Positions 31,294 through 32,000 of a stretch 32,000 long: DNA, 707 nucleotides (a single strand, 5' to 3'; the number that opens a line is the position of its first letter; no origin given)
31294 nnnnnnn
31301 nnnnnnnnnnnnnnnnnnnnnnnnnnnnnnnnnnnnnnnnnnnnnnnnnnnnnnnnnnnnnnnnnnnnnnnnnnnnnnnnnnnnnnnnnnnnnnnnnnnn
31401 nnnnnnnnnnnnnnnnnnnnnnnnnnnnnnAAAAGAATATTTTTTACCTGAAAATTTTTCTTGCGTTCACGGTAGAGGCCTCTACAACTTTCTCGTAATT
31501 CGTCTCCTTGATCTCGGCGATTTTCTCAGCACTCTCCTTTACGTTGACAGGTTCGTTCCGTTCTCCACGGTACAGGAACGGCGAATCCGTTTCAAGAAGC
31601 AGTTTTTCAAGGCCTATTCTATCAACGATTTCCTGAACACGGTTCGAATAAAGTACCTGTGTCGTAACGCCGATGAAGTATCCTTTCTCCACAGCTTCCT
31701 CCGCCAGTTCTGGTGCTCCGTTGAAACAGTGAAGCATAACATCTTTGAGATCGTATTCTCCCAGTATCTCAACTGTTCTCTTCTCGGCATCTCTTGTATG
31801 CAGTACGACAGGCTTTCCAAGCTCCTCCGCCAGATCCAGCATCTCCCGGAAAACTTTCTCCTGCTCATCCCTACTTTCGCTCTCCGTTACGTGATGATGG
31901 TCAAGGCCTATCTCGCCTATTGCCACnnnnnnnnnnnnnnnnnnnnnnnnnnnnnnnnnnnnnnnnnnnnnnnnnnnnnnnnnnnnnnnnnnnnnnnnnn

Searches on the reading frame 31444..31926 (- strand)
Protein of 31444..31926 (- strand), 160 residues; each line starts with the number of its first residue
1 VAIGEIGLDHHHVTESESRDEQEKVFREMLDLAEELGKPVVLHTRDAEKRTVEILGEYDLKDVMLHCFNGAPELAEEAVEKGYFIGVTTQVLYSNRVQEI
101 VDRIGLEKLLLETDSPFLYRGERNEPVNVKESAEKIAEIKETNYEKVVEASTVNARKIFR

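Call 8: search_protein_families(library=pfam, proteins=[window:31444-31926:-], max_evalue=0.001)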
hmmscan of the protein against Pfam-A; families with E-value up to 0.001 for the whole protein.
window:31444-31926:- (160 aa): 1 family
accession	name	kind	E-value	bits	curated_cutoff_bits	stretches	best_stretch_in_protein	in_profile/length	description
PF01026.27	TatD_DNase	-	1.2e-51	176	27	1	2-160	88-253/253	TatD related DNase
